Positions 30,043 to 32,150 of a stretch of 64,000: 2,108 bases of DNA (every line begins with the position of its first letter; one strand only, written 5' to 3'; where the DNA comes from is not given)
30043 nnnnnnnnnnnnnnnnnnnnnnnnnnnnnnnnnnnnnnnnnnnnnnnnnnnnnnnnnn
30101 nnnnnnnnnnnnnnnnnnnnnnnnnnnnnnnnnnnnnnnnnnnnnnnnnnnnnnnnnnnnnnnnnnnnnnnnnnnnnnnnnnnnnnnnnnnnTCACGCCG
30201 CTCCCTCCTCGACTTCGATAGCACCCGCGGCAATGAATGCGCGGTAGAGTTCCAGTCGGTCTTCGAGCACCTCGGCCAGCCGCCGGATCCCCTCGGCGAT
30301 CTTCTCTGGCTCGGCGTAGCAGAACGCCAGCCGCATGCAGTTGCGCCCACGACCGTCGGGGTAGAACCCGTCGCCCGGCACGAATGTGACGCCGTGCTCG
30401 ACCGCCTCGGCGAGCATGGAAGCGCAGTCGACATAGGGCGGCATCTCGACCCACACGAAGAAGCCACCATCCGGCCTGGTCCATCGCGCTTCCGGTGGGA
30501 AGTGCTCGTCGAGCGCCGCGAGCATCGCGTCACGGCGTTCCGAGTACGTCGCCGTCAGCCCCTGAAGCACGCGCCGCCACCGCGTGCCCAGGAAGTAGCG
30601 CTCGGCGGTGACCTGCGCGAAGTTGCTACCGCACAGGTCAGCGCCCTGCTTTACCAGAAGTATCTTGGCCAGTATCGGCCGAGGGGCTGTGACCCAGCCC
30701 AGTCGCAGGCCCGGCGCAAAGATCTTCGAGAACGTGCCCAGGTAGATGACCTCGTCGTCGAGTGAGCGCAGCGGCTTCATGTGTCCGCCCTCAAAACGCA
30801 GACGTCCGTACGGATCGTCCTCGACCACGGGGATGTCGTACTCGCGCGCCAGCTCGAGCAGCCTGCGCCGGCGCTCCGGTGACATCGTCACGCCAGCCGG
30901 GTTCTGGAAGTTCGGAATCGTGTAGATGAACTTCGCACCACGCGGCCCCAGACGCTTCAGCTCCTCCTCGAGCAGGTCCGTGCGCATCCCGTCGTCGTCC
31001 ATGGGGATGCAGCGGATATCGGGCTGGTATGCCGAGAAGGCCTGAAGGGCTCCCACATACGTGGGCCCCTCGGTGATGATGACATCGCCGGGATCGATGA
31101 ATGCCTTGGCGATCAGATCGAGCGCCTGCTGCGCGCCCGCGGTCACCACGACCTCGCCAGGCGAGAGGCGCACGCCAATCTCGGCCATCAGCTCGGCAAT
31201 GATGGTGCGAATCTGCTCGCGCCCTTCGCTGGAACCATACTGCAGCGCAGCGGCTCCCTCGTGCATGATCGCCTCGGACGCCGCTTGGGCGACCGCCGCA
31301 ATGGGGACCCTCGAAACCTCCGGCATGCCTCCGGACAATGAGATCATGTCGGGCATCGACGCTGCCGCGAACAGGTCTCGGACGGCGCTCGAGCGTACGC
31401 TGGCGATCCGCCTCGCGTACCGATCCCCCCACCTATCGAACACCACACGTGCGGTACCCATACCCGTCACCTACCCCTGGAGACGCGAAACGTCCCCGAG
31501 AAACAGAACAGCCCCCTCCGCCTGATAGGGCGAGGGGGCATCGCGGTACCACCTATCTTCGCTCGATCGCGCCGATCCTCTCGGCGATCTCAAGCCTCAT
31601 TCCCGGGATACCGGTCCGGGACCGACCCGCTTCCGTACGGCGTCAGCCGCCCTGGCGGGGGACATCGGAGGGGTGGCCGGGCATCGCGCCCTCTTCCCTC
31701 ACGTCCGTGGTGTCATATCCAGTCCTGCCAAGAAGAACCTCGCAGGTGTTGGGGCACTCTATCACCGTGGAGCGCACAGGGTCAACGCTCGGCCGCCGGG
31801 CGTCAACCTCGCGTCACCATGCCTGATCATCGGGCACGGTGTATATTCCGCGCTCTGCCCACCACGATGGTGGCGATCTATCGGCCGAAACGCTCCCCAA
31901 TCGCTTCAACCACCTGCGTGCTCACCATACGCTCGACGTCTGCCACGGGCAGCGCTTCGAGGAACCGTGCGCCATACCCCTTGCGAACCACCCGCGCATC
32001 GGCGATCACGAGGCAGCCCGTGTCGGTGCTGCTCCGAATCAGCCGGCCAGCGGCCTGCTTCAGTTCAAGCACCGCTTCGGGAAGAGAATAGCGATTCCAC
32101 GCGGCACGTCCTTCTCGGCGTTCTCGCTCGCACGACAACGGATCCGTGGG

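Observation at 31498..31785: T-box tRNA-sensing leader in front of an aminotransferase / Ddl-like ligase operon, with a very short Stem I and a possible GCC (Ala) specifier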

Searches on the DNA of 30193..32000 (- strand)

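Call 3: search_rna_families(source=window, start=31300, end=32000, threshold=evalue, max_evalue=10, show_alignments=5)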
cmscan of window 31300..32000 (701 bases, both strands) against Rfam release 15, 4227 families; matches with E-value up to 10: 4.
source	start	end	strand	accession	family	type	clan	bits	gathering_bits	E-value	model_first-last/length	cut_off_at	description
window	31703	31734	+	RF01157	sn1185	Gene; snRNA; snoRNA; CD-box;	-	18.2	60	0.78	1-66/66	no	Small nucleolar RNA sn1185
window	31671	31800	-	RF00829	mir-149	Gene; miRNA;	-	17.4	79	5.6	1-86/86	no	mir-149 microRNA precursor family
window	31482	31547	+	RF02016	mir-1183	Gene; miRNA;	-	13.8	97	9.5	1-89/89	no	mir-1183 microRNA precursor family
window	31774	31814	-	RF04153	MIR856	Gene; miRNA;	-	11.7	297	2.7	1-258/258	no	MIR856 microRNA precursor family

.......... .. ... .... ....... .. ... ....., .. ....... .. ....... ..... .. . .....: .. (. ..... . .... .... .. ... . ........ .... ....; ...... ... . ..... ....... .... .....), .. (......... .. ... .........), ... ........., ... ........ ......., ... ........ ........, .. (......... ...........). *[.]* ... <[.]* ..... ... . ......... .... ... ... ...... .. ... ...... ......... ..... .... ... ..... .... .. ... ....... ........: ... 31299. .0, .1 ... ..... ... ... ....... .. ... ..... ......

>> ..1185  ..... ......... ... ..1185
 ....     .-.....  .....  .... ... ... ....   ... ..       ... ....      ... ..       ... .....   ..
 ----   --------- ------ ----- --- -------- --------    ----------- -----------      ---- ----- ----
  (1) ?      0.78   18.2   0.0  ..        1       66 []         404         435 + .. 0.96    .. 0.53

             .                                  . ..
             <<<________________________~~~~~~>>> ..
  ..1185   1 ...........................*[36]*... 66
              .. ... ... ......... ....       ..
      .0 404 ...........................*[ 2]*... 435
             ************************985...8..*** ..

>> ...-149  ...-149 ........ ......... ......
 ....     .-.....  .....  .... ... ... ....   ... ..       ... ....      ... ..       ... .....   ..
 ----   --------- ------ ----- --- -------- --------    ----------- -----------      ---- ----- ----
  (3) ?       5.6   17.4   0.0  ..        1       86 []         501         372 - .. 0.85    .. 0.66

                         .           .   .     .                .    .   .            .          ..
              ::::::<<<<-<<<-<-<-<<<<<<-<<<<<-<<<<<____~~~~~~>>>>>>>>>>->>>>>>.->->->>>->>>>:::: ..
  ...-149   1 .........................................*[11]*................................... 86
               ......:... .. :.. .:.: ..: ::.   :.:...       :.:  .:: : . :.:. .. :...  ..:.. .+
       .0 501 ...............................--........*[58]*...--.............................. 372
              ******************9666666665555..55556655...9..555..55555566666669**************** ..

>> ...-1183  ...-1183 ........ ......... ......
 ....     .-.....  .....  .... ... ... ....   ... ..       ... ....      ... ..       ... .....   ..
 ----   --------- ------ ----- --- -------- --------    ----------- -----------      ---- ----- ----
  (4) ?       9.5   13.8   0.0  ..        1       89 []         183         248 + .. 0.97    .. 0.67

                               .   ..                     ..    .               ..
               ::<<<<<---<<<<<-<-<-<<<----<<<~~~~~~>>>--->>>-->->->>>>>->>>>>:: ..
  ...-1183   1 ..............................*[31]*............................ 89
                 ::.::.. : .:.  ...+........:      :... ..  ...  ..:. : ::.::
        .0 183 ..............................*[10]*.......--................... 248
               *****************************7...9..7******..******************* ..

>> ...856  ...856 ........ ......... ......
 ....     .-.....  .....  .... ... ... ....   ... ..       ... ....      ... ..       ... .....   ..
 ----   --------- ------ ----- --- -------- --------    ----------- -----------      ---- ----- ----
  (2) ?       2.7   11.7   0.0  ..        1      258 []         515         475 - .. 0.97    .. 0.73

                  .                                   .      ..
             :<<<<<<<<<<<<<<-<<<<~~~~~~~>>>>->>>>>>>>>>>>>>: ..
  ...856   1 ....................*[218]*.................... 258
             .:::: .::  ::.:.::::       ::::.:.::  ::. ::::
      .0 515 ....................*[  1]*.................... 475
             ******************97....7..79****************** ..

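Call 12: search_rna_families(sources=[L001, L004, L005, L008, L009, L011, L014, L019, L021, L023, L024, L026, L029, L032, L038], threshold=gathering, show_alignments=2)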
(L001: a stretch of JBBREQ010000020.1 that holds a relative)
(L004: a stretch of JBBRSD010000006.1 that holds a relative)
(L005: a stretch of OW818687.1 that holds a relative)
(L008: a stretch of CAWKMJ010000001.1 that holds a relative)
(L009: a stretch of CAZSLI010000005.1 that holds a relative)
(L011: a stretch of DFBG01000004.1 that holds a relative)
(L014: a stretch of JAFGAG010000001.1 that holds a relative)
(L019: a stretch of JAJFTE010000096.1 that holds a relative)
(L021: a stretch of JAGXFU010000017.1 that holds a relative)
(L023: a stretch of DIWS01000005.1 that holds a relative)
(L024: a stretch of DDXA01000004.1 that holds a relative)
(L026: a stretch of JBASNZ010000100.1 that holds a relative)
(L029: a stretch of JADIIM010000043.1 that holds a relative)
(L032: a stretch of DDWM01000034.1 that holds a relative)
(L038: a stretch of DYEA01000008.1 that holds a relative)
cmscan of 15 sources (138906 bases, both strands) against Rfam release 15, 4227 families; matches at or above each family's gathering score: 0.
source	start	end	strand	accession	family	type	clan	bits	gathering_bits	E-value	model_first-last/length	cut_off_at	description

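Call 23: search_rna_families(source=window, start=31520, end=31712, threshold=evalue, max_evalue=10, show_alignments=4)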
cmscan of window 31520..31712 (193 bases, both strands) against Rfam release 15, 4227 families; matches with E-value up to 10: 1.
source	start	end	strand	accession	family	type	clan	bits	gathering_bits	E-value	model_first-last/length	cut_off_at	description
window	31526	31559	-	RF00230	T-box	Cis-reg; leader;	-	15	93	0.18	183-216/219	no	T-box leader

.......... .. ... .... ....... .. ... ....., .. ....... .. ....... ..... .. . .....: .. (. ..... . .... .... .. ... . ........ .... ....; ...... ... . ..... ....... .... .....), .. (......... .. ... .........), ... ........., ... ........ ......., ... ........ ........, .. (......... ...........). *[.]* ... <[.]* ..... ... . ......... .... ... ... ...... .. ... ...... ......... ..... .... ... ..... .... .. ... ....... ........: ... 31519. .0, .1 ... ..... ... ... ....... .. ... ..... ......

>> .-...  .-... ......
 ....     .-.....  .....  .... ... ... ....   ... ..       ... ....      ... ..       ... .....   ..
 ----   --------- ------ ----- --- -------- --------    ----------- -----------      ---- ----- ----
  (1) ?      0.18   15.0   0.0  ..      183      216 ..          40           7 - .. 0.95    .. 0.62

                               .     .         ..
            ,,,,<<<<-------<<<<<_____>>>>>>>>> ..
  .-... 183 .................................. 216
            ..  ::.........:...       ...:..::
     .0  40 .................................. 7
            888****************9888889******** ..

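Call 46: search_rna_families(sources=[L040, L043, L045, L047, L049, L051, L052, L054, L072, L077, L056, L066], threshold=gathering)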
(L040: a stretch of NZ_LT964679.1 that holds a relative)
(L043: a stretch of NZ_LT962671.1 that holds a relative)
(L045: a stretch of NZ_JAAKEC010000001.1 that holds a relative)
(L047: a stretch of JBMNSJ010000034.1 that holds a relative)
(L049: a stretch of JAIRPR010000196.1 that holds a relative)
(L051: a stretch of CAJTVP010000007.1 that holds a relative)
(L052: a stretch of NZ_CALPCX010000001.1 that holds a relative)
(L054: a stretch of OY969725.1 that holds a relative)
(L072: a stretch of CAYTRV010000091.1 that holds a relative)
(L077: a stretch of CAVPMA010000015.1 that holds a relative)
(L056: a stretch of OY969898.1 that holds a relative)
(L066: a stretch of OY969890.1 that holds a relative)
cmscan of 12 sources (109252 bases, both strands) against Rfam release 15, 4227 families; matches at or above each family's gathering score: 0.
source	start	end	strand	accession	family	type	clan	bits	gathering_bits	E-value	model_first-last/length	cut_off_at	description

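Call 56: build_rna_model(alignment_id=A2, structure=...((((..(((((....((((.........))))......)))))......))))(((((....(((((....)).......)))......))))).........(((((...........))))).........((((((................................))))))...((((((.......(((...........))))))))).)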
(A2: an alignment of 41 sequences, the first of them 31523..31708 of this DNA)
Model R1 built from alignment A2 (41 sequences, 220 columns); structure: as given.
model positions 190; base pairs 42; branch points 4; effective number of sequences 1.55; information 0.59 bits per position. Calibrated on 0.2 Mb of random sequence (short: E-values are rough).
structure used (alignment columns):
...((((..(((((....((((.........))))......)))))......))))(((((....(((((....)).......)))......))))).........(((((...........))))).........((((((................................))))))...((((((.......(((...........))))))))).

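Call 57: search_with_rna_model(model_id=R1, sources=[window, L001, L002, L003, L004, L005, L006, L007, L008, L009, L010, L011, L012, L013, L014, L015, L016, L017, L018, L019, L020, L021, L022, L023, L024, L025, L026, L027, L028, L029, L030, L031, L032, L033, L034, L035, L036, L037, L038, L039, L040, L041, L042, L043, L044, L045, L046, L047, L048, L049, L050, L051, L052, L053, L054, L055, L056, L057, L058, L059, L060, L061, L062, L063, L064, L065, L066, L067, L068, L069, L070, L071, L072, L073, L074, L075, L076, L077, L078, L079, L080], max_evalue=1, make_alignment=true)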
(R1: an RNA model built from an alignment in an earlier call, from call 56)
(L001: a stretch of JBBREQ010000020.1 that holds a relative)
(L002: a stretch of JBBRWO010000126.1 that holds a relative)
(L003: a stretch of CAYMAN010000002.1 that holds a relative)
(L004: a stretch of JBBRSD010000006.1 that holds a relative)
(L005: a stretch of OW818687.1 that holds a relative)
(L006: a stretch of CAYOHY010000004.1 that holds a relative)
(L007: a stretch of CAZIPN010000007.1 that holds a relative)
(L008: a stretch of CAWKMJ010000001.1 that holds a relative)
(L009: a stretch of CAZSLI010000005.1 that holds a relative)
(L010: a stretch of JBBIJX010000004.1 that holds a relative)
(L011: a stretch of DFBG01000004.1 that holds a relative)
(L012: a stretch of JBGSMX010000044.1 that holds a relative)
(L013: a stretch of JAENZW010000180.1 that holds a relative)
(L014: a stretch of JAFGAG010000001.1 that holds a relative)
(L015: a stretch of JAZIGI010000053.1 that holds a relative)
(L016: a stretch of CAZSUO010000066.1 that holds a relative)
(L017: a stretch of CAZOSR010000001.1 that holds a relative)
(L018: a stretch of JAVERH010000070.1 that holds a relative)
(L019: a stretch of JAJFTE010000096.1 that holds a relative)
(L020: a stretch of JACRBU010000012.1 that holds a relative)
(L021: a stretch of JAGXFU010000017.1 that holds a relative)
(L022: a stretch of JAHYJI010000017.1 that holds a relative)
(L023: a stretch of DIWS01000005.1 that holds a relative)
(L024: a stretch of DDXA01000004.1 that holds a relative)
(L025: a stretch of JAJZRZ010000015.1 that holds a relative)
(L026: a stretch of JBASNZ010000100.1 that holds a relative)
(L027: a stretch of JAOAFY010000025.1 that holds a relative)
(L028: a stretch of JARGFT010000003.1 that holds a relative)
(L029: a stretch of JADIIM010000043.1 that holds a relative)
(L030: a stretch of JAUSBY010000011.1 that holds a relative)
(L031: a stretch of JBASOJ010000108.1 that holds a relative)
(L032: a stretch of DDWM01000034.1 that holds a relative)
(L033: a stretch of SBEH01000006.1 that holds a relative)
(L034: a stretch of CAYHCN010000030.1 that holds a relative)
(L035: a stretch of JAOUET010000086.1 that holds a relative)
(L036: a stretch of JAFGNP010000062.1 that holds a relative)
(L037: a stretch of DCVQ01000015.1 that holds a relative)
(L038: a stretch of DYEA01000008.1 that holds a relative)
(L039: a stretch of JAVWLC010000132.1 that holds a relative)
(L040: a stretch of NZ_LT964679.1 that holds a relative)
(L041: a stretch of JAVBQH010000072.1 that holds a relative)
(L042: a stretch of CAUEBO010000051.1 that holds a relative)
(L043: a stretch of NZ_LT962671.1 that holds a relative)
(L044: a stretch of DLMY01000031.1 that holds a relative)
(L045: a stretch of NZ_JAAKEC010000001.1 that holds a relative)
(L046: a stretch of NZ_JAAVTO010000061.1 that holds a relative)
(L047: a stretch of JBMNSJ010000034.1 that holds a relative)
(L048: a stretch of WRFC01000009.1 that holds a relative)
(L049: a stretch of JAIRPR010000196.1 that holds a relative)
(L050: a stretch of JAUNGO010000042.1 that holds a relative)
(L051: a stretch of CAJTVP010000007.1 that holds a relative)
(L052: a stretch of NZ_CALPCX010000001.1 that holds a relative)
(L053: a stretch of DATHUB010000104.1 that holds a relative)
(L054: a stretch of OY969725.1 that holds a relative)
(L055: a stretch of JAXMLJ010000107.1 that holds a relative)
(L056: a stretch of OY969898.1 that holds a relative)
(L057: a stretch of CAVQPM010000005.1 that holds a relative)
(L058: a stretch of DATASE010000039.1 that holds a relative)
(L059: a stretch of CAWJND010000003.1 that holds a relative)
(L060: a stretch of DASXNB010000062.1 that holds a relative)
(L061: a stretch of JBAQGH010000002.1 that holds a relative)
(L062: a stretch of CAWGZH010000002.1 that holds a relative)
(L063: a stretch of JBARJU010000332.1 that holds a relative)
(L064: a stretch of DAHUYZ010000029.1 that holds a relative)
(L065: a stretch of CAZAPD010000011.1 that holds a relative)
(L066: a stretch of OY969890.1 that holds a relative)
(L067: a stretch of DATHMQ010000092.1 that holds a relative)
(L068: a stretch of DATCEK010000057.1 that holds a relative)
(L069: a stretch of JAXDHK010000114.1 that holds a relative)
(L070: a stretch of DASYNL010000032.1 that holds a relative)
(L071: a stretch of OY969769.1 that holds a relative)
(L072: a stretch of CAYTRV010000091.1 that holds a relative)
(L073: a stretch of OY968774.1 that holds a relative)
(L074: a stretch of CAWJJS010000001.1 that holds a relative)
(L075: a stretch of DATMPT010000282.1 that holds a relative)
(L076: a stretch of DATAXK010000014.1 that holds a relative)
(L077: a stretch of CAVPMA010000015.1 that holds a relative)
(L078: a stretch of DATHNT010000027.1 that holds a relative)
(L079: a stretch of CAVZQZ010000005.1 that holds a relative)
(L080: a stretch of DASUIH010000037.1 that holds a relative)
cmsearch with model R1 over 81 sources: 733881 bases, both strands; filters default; matches with E-value up to 1: 43.
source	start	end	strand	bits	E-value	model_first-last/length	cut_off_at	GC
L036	3761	3948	+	183.8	6.9e-44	1-190/190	no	0.68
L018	3761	3947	+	179.3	9.2e-43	1-190/190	no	0.7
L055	3766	3951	+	177.2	3.2e-42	1-190/190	no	0.7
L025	2469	2658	+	176.3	5.2e-42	1-190/190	no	0.7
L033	3764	3947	+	175.1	1e-41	1-190/190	no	0.72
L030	3766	3951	+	174.6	1.4e-41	1-190/190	no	0.72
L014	3762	3947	+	173.5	2.7e-41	1-190/190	no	0.71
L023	3767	3948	+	172.7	4.3e-41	1-190/190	no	0.69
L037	3764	3950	+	171.5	8.4e-41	1-190/190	no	0.73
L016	2252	2437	+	171.3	9.4e-41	1-190/190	no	0.74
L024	3765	3950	+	171.1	1.1e-40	1-190/190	no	0.73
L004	3778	3958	+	169.4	2.9e-40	1-190/190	no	0.66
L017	3762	3947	+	169.2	3.2e-40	1-190/190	no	0.72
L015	3762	3947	+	168.6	4.6e-40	1-190/190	no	0.73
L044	3771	3959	+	167.2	1e-39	1-190/190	no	0.65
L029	3763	3949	+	167.1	1.1e-39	1-190/190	no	0.74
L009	3722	3908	+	166.8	1.3e-39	1-190/190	no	0.68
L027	2161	2342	+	164.8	4e-39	1-190/190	no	0.74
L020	3599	3785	+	163.1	1.1e-38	1-190/190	no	0.69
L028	3764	3959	+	162.3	1.7e-38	1-190/190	no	0.7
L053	3440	3630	+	162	2e-38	1-190/190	no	0.64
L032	3760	3946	+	161.2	3.3e-38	1-190/190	no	0.68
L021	3697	3888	+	159.8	7.2e-38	1-190/190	no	0.68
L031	3761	3944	+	159.4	9.2e-38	1-190/190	no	0.74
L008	3728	3928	+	158.5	1.5e-37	1-190/190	no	0.69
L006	3752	3939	+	157.7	2.4e-37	1-190/190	no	0.69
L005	3758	3938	+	157.5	2.7e-37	1-190/190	no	0.7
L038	3764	3945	+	157.5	2.7e-37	1-190/190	no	0.75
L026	3759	3944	+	157.1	3.5e-37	1-190/190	no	0.69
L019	3758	3945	+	156.9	3.9e-37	1-190/190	no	0.68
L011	3765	3958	+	155.4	9.2e-37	1-190/190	no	0.68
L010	3746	3936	+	154.4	1.6e-36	1-190/190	no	0.72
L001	3744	3939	+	154.4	1.6e-36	1-190/190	no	0.69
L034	3757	3960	+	154.1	1.9e-36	1-190/190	no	0.72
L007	3765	3962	+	153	3.6e-36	1-190/190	no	0.69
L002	380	574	+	148.5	5e-35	1-190/190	no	0.71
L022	3762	3959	+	148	6.6e-35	1-190/190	no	0.72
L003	147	342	+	147.7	7.9e-35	1-190/190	no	0.7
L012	347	545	+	145.1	3.4e-34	1-190/190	no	0.68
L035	135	343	+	141.9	2.2e-33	1-190/190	no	0.68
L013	1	94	+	51.7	9.3e-11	111-190/190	5'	0.72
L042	8676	8711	-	15.5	0.11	10-45/190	no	0.72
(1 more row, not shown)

Alignment A3: 43 matches aligned to the model, 247 columns, each read 5' to 3' on its own strand. Consensus structure (alignment columns), stored with it:
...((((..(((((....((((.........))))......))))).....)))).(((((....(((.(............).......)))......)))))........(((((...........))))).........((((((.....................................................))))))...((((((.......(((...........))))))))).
